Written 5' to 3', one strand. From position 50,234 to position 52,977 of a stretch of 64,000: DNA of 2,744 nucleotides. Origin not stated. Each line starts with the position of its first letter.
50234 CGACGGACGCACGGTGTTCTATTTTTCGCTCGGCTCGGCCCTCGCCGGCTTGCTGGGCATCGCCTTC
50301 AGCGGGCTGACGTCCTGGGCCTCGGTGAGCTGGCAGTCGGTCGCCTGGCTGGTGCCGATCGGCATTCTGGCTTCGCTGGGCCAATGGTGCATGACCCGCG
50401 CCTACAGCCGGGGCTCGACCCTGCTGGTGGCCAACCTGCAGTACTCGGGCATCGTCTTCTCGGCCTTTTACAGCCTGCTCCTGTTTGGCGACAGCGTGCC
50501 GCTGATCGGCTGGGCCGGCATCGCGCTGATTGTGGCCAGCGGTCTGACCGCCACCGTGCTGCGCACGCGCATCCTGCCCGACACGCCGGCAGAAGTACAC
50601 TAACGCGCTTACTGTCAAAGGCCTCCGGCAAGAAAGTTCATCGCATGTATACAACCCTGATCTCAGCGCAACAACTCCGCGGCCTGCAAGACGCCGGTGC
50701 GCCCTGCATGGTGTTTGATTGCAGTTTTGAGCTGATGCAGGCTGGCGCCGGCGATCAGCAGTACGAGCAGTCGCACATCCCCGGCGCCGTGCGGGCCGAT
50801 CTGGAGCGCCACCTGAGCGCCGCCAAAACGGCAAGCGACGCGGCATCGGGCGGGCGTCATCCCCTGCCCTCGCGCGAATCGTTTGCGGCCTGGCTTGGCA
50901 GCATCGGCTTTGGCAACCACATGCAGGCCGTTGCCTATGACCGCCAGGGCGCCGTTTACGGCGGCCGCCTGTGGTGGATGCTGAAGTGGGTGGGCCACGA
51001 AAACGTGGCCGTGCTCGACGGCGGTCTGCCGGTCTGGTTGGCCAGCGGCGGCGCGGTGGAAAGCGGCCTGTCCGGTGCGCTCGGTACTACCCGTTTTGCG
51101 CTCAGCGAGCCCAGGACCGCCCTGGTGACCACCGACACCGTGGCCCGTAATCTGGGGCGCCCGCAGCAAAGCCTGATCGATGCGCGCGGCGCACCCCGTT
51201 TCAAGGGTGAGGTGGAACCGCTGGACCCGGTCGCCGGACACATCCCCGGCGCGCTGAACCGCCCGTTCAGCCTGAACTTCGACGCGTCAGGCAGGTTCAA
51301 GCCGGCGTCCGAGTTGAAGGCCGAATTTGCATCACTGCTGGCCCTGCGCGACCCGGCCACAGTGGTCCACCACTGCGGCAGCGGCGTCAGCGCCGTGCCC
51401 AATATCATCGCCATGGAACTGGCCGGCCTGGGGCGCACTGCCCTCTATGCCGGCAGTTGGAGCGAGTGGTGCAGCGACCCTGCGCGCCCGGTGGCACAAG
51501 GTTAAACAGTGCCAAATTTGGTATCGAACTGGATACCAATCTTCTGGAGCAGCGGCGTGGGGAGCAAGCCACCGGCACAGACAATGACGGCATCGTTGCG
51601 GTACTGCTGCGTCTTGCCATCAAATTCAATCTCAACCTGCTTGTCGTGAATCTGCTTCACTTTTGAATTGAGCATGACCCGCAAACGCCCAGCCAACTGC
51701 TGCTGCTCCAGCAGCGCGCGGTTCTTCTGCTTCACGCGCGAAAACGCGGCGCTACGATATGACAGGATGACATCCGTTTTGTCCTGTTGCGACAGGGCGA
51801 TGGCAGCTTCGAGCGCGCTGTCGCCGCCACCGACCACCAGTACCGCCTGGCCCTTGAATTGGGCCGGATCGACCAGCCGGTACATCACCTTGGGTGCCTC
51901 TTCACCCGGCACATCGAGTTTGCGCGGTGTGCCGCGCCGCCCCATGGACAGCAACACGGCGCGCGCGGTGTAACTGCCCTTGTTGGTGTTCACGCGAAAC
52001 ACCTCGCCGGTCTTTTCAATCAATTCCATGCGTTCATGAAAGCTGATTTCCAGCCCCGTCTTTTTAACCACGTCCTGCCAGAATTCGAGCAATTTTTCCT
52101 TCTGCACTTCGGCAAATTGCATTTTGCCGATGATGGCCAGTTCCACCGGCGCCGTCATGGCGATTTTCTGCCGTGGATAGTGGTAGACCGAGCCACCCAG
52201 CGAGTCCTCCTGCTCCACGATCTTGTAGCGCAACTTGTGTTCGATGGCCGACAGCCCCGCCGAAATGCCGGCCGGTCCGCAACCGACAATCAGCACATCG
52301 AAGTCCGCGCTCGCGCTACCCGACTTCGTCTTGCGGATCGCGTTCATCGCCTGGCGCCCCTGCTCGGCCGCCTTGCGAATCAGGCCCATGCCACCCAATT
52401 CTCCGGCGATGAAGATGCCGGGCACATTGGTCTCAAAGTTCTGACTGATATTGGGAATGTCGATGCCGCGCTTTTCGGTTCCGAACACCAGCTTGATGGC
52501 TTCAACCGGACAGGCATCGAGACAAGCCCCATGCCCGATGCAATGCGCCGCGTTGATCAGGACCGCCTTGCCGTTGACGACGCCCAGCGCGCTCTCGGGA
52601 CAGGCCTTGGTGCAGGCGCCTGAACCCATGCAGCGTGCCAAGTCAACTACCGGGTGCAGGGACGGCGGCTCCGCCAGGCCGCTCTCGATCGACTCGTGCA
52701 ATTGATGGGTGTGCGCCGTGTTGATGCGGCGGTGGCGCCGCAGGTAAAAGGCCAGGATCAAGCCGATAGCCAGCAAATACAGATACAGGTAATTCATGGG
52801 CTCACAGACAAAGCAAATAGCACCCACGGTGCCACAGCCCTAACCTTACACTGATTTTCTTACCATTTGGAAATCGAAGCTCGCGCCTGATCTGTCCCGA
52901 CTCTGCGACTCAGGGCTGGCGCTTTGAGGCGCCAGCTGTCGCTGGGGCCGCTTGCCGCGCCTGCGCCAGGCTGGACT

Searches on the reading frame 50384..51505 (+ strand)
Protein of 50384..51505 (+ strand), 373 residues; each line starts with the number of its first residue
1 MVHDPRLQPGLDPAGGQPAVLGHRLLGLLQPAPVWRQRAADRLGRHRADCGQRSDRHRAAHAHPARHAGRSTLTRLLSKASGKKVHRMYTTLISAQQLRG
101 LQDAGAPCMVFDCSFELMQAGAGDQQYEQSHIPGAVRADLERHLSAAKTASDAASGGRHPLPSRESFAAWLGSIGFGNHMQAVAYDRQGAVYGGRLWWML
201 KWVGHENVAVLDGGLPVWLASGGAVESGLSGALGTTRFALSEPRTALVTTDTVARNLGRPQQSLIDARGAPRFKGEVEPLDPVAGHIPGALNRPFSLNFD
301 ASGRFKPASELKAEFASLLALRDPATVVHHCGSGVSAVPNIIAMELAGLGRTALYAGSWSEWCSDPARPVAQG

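Call 7: search_protein_families(library=pfam, proteins=[window:50384-51505:+], max_evalue=0.001)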
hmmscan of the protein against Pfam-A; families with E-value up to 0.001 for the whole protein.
window:50384-51505:+ (373 aa): 1 family
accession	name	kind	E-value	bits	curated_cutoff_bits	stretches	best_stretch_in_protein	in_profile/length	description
PF00581.25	Rhodanese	-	3.4e-23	82.4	22.2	2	95-220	2-101/102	Rhodanese-like domain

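Call 37: search_protein_families(library=ncbifam, proteins=[window:50384-51505:+], max_evalue=0.01)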
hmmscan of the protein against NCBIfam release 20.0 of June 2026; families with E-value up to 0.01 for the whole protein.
window:50384-51505:+ (373 aa): 2 families
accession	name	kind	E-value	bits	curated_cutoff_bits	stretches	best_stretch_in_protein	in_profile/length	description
NF008557.0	PRK11493.1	equivalog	5.4e-37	127.4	250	1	125-371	40-278/281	3-mercaptopyruvate sulfurtransferase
NF040901.1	SeO3_TeO2_ExtH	equivalog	3e-07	29.8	200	1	296-364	277-348/430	selenite/tellurite reduction operon rhodanese-like protein ExtH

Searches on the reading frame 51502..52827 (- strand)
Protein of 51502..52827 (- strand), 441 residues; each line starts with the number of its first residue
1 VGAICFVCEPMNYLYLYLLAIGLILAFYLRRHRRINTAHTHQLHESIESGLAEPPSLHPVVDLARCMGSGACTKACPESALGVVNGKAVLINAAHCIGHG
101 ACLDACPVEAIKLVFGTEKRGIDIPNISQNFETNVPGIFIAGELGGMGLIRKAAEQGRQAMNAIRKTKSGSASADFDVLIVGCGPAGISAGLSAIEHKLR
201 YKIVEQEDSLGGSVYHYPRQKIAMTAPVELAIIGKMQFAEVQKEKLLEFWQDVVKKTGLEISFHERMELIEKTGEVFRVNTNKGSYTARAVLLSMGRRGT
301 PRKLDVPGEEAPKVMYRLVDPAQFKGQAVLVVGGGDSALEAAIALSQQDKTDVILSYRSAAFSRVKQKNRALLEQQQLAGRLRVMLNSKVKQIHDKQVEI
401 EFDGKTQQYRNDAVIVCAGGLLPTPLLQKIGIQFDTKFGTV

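Call 7: search_protein_families(library=pfam, proteins=[window:51502-52827:-], max_evalue=0.001)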
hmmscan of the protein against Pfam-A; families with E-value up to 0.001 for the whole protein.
window:51502-52827:- (441 aa): 23 families
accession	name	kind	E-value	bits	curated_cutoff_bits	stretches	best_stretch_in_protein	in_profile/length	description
PF13738.12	Pyr_redox_3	-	4.8e-43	148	30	1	179-435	1-282/305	Pyridine nucleotide-disulphide oxidoreductase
PF07992.20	Pyr_redox_2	-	3.9e-26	92.6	26.1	1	176-435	1-252/291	Pyridine nucleotide-disulphide oxidoreductase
PF12797.12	Fer4_2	-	9.9e-12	44.4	24.5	2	58-78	2-22/22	4Fe-4S binding domain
PF03486.20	HI0933_like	-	5.1e-11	42.9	50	0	234-302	99-169/244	HI0933-like protein Rossmann domain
PF13237.11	Fer4_10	-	1.2e-10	41.5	25.5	1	59-107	2-53/53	4Fe-4S dicluster domain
PF12838.12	Fer4_7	-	3.6e-09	37.4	27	1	65-110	1-52/52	4Fe-4S dicluster domain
PF00890.30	FAD_binding_2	-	3.9e-08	33.3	20.4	1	177-213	1-37/414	FAD binding domain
PF12831.13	FAD_oxidored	-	4.8e-08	33.1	27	1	177-214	1-38/416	FAD dependent oxidoreductase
PF00037.32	Fer4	-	2e-07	31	21.1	0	91-112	3-24/24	4Fe-4S binding domain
PF14697.11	Fer4_21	-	2.5e-07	31.1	35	1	61-113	3-59/59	4Fe-4S dicluster domain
PF01266.30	DAO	-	7.1e-07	29.5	27.9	0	177-213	1-38/353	FAD dependent oxidoreductase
PF13450.12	NAD_binding_8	-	1.1e-06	29.2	21.9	0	180-221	1-42/68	NAD(P)-binding Rossmann-like domain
PF01946.23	Thi4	-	3.8e-06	26.8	26.2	0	174-214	16-57/235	Thi4 family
PF12837.12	Fer4_6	-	7.2e-06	26.1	25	0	59-81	2-24/24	4Fe-4S binding domain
PF00070.33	Pyr_redox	-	1.2e-05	26.2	22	1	329-400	2-77/82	Pyridine nucleotide-disulphide oxidoreductase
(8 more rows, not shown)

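Call 35: search_protein_families(library=ncbifam, proteins=[window:51502-52827:-], max_evalue=0.01)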
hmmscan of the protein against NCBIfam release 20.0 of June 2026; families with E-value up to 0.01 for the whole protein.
window:51502-52827:- (441 aa): 153 families (the best 25 are shown)
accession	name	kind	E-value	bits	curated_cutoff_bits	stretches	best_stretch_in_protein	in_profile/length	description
TIGR04018.1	Bthiol_YpdA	hypoth_equivalog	1.2e-48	165.5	339.9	1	177-437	1-264/316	YpdA family putative bacillithiol disulfide reductase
TIGR01292.1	TRX_reduct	equivalog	1.1e-23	83.5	343.45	1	177-410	2-226/300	thioredoxin-disulfide reductase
TIGR03140.1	AhpF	equivalog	1.7e-18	66.4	502.9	1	133-395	169-416/515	alkyl hydroperoxide reductase subunit F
TIGR03143.1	AhpF_homolog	hypoth_equivalog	4e-15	55.4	687.65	1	176-374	5-190/555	putative alkyl hydroperoxide reductase F subunit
TIGR01350.1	lipoamide_DH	equivalog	2.3e-14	53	408.8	1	327-436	171-285/461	dihydrolipoyl dehydrogenase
NF040770.1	hetero_SS_HdrA2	exception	5.1e-14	51.3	1100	2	45-119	558-631/777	CoB-CoM heterodisulfide reductase HdrA2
NF040505.1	ArsO_flavin_mono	equivalog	5.3e-14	52.4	425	1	177-351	2-185/346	ArsO family NAD(P)H-dependent flavin-containing monooxygenase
TIGR00275.1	TIGR00275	subfamily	7.9e-14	51.3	183.8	1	241-301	103-163/401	aminoacetone oxidase family FAD-binding enzyme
NF009410.0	PRK12771.1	subfamily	2.5e-13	49.5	516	2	61-115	503-564/566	NAD(P)-binding protein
NF003585.0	PRK05249.1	equivalog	3.3e-13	49.1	465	1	173-216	4-47/464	Si-specific NAD(P)(+) transhydrogenase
TIGR02179.1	PorD_KorD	subfamily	2.9e-11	43.3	60.05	1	56-114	17-75/78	2-oxoacid:acceptor oxidoreductase, delta subunit, pyruvate/2-ketoisovalerate family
NF041087.1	bile_acid_BaiCD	equivalog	2.1e-10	39.4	825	1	174-419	379-596/642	bile acid Fe-S flavoenzyme BaiCD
NF040864.1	HgcB_ferredoxin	equivalog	5.5e-10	39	99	1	63-115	13-65/93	mercury methylation ferredoxin HgcB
NF041891.1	hdrA_Methbact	equivalog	1.4e-09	36.7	1300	1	38-114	547-621/762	ferredoxin:CoB-CoM heterodisulfide reductase subunit HdrA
NF045599.1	bili_reduct_long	exception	1.8e-09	36.4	750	1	154-420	365-599/641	bilirubin reductase, long form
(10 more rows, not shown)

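Call 68: find_homologous_proteins(query=window:51502-52797:-)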
Query window:51502-52797:- (431 aa): 8000 proteins with E <= 0.001 among 8000 candidates; the best 120 are listed.
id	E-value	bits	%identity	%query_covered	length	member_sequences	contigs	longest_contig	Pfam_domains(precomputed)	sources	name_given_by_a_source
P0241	6.4e-284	959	100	100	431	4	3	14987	PF14697.12,PF13450.13,PF07992.21,PF12837.13,PF00070.34,PF03486.21,PF12838.13,PF12831.14,PF01946.24,PF01266.31,PF12797.13,PF00890.31,PF00037.33,PF13738.13,PF13237.12,PF13187.12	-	-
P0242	6.5e-259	877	92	100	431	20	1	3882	PF14697.12,PF13450.13,PF07992.21,PF12837.13,PF03486.21,PF13484.12,PF12838.13,PF13459.12,PF12831.14,PF01946.24,PF01266.31,PF12797.13,PF00890.31,PF00037.33,PF13738.13,PF13237.12,PF13187.12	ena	-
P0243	2.3e-244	829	85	100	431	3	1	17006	PF14697.12,PF13450.13,PF07992.21,PF12837.13,PF00070.34,PF03486.21,PF12838.13,PF13454.13,PF12831.14,PF01946.24,PF01266.31,PF12797.13,PF00890.31,PF00037.33,PF13738.13,PF13237.12,PF13187.12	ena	-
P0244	3.3e-239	812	85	100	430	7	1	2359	PF14697.12,PF13450.13,PF07992.21,PF12837.13,PF00070.34,PF03486.21,PF12838.13,PF13454.13,PF12831.14,PF01946.24,PF01266.31,PF12797.13,PF00890.31,PF00037.33,PF13738.13,PF13237.12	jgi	jgi:thioredoxin reductase/Pyruvate/2-oxoacid:ferredoxin oxidoreductase delta subunit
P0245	1.5e-234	797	83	100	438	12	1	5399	PF14697.12,PF13450.13,PF07992.21,PF00070.34,PF03486.21,PF12838.13,PF12831.14,PF01946.24,PF01266.31,PF12797.13,PF00890.31,PF00037.33,PF13738.13,PF13237.12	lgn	-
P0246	8.8e-234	794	82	100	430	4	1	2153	PF14697.12,PF13450.13,PF07992.21,PF12837.13,PF00070.34,PF03486.21,PF12838.13,PF13454.13,PF13459.12,PF12831.14,PF01946.24,PF01266.31,PF12797.13,PF00890.31,PF00037.33,PF13738.13,PF13237.12,PF13187.12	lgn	-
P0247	1.5e-233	793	83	100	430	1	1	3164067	PF14697.12,PF13450.13,PF07992.21,PF12837.13,PF00070.34,PF03486.21,PF12838.13,PF13459.12,PF12831.14,PF01946.24,PF01266.31,PF12797.13,PF00890.31,PF00037.33,PF13738.13,PF13237.12,PF13187.12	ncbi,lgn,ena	-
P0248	1.9e-230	783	82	100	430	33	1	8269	PF14697.12,PF13450.13,PF07992.21,PF12837.13,PF03486.21,PF12838.13,PF13454.13,PF12831.14,PF01946.24,PF12797.13,PF00890.31,PF00037.33,PF13738.13,PF13237.12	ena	-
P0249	9.3e-230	781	82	100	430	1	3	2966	PF14697.12,PF13450.13,PF07992.21,PF12837.13,PF00070.34,PF03486.21,PF12838.13,PF13459.12,PF12831.14,PF01946.24,PF01266.31,PF12797.13,PF00890.31,PF00037.33,PF13738.13,PF13237.12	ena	-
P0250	4.1e-229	779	81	100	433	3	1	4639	PF14697.12,PF13450.13,PF07992.21,PF12837.13,PF00070.34,PF03486.21,PF12838.13,PF13459.12,PF01946.24,PF12797.13,PF00890.31,PF00037.33,PF13738.13,PF13237.12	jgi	jgi:thioredoxin reductase/Pyruvate/2-oxoacid:ferredoxin oxidoreductase delta subunit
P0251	4.4e-228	775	80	100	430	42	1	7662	PF14697.12,PF07992.21,PF12837.13,PF00070.34,PF03486.21,PF12838.13,PF13454.13,PF12831.14,PF01946.24,PF01266.31,PF12797.13,PF00890.31,PF00037.33,PF13738.13,PF13237.12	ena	-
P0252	3.5e-227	772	80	100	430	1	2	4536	PF14697.12,PF13450.13,PF07992.21,PF12837.13,PF00070.34,PF03486.21,PF12838.13,PF12831.14,PF01946.24,PF01266.31,PF12797.13,PF00890.31,PF00037.33,PF13738.13,PF13237.12,PF13187.12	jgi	jgi:thioredoxin reductase/NAD-dependent dihydropyrimidine dehydrogenase PreA subunit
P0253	1.3e-226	770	80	100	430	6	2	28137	PF14697.12,PF13450.13,PF07992.21,PF00070.34,PF03486.21,PF12838.13,PF13454.13,PF12831.14,PF01946.24,PF01266.31,PF12797.13,PF00890.31,PF00037.33,PF13738.13,PF13237.12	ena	-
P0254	1.8e-226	770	79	100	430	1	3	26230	PF14697.12,PF13450.13,PF07992.21,PF12837.13,PF00070.34,PF03486.21,PF12838.13,PF12831.14,PF01946.24,PF12797.13,PF00890.31,PF00037.33,PF13738.13,PF13237.12,PF13187.12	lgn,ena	-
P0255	2.7e-226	769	80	100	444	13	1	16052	PF14697.12,PF13450.13,PF07992.21,PF00070.34,PF03486.21,PF12838.13,PF12831.14,PF01946.24,PF01266.31,PF12797.13,PF00890.31,PF00037.33,PF13738.13,PF13237.12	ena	-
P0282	8.8e-219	745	77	100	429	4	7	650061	PF14697.12,PF13450.13,PF07992.21,PF12837.13,PF03486.21,PF12838.13,PF12831.14,PF01946.24,PF12797.13,PF00890.31,PF00037.33,PF13738.13,PF13237.12,PF13187.12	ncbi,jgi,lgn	jgi:thioredoxin reductase (NADPH)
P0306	1.0e-215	734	77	99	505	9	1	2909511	PF14697.12,PF13450.13,PF07992.21,PF12837.13,PF00070.34,PF03486.21,PF12838.13,PF12831.14,PF01946.24,PF01266.31,PF13434.13,PF12797.13,PF00890.31,PF00037.33,PF13738.13,PF13237.12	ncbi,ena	-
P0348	4.2e-212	723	74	100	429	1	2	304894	PF14697.12,PF13450.13,PF07992.21,PF12837.13,PF00070.34,PF03486.21,PF12838.13,PF12831.14,PF01946.24,PF01266.31,PF13434.13,PF12797.13,PF00890.31,PF00037.33,PF13738.13,PF25160.2,PF13237.12,PF13187.12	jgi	jgi:thioredoxin reductase/NAD-dependent dihydropyrimidine dehydrogenase PreA subunit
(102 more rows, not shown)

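Call 69: find_encoding_contigs(protein=P0282, flank=10000, max_places=2)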
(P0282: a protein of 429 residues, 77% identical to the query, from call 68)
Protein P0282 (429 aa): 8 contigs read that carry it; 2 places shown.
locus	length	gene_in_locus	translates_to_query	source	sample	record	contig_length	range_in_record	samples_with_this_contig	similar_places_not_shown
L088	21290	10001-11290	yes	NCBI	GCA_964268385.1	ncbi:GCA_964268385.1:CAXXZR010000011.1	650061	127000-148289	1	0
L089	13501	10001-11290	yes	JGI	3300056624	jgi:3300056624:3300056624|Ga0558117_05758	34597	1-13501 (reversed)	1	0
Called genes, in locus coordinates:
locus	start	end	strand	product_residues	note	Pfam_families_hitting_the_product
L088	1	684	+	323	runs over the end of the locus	-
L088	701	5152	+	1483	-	-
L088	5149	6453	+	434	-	-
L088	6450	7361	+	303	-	PF09699:Paired_CXXCH_1 (faint), PF14522:Cytochrome_C7 (faint), PF14537:Cytochrom_c3_2 (faint), PF22113:Mtrc-MtrF_II-IV_dom (weak)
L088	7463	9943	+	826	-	-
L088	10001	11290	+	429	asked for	PF00890:FAD_binding_2 (faint), PF00037:Fer4 (faint), PF12797:Fer4_2 (faint), PF13237:Fer4_10, PF14697:Fer4_21 (weak), PF12838:Fer4_7 (weak), PF07992:Pyr_redox_2, PF13738:Pyr_redox_3, +6 more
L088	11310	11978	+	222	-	PF00072:Response_reg, PF00486:Trans_reg_C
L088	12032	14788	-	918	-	PF00353:HemolysinCabind, PF05345:He_PIG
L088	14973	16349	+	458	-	PF18073:Zn_ribbon_LapB, PF00154:RecA_N (weak), PF13481:AAA_25, PF06745:ATPase, PF13191:AAA_16 (faint), PF23442:DUF7125 (weak), PF13401:AAA_22 (weak), PF13541:ChlI (weak)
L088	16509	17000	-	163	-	PF05433:Rick_17kDa_Anti (weak)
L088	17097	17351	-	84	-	PF01176:eIF-1a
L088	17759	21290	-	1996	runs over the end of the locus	PF13205:Big_5 (faint), PF11974:bMG3, PF13620:CarboxypepD_reg (faint), PF01835:MG2, PF07703:A2M_BRD, PF00207:A2M, PF17973:bMG10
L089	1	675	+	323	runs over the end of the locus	-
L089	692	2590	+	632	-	PF02085:Cytochrom_CIII (faint), PF14522:Cytochrome_C7 (faint), PF14537:Cytochrom_c3_2 (faint), PF22113:Mtrc-MtrF_II-IV_dom (faint)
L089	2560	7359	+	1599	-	-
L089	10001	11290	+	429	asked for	PF00890:FAD_binding_2 (faint), PF00037:Fer4 (faint), PF12797:Fer4_2 (faint), PF13237:Fer4_10, PF14697:Fer4_21 (weak), PF12838:Fer4_7 (weak), PF07992:Pyr_redox_2, PF13738:Pyr_redox_3, +6 more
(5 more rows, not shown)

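Call 70: find_encoding_contigs(protein=P0306, flank=10000, max_places=1)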
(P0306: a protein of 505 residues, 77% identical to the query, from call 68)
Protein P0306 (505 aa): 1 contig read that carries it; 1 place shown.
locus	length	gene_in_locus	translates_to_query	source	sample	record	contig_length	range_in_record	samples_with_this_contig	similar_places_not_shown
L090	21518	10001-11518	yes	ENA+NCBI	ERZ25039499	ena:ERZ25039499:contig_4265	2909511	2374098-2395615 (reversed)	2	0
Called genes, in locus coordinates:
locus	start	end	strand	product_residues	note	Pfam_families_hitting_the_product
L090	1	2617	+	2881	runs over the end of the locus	PF02085:Cytochrom_CIII (faint), PF14537:Cytochrom_c3_2 (faint), PF14522:Cytochrome_C7 (weak), PF22113:Mtrc-MtrF_II-IV_dom (weak)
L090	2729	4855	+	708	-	-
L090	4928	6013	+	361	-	PF13428:TPR_14 (faint), PF23914:TPR_CcmH_CycH, PF13431:TPR_17 (faint), PF00515:TPR_1 (faint), PF07719:TPR_2 (weak), PF13181:TPR_8 (faint), PF14559:TPR_19 (weak), PF23892:Ig_CycH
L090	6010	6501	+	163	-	PF11005:DUF2844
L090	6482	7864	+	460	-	PF11925:DUF3443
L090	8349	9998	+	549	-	-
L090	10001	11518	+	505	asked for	PF03486:HI0933_like (faint), PF00037:Fer4 (faint), PF12797:Fer4_2 (faint), PF13237:Fer4_10, PF14697:Fer4_21 (weak), PF12838:Fer4_7 (weak), PF07992:Pyr_redox_2, PF13738:Pyr_redox_3, +8 more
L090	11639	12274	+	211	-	PF01618:MotA_ExbB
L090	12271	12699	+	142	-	PF02472:ExbD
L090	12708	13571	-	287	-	PF00581:Rhodanese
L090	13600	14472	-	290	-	PF00892:EamA (weak)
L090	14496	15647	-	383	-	PF00355:Rieske (weak), PF00848:Ring_hydroxyl_A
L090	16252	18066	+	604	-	PF01257:2Fe-2S_thioredx, PF01512:Complex1_51K, PF10589:NADH_4Fe-4S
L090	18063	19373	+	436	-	PF13510:Fer2_4, PF00111:Fer2 (weak), PF10588:NADH-G_4Fe-4S_3, PF13459:Fer4_15, PF22117:Fer4_Nqo3 (weak), PF01058:Oxidored_q6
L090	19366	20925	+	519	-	PF27537:HoxH, PF00374:NiFeSe_Hases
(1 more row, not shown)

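Call 71: find_encoding_contigs(protein=P0348, flank=10000, max_places=1)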
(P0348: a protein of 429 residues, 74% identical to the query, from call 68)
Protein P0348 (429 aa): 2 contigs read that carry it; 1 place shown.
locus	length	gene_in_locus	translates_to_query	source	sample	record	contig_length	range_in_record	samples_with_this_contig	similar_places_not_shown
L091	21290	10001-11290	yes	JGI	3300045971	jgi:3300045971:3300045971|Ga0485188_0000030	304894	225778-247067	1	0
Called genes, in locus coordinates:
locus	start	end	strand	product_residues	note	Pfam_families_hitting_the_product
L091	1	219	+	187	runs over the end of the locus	PF14522:Cytochrome_C7 (faint), PF22113:Mtrc-MtrF_II-IV_dom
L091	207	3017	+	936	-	-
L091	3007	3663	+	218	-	PF00005:ABC_tran, PF13304:AAA_21 (faint)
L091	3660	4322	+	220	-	PF03379:CcmB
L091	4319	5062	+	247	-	PF01578:Cytochrom_C_asm, PF27518:CcmC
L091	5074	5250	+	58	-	PF04995:CcmD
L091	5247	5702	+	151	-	PF03100:CcmE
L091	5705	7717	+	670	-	PF01578:Cytochrom_C_asm, PF16327:CcmF_C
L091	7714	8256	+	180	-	PF00578:AhpC-TSA, PF08534:Redoxin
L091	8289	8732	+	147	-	PF03918:CcmH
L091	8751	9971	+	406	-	PF23914:TPR_CcmH_CycH, PF00515:TPR_1 (faint), PF07719:TPR_2 (faint), PF13431:TPR_17 (faint), PF13432:TPR_16 (faint), PF23892:Ig_CycH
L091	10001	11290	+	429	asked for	PF12838:Fer4_7 (faint), PF13187:Fer4_9 (faint), PF00037:Fer4 (faint), PF03486:HI0933_like (faint), PF13237:Fer4_10, PF14697:Fer4_21 (weak), PF07992:Pyr_redox_2, PF13738:Pyr_redox_3, +10 more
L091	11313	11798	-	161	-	PF00255:GSHPx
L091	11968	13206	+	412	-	PF00990:GGDEF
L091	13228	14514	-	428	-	PF07690:MFS_1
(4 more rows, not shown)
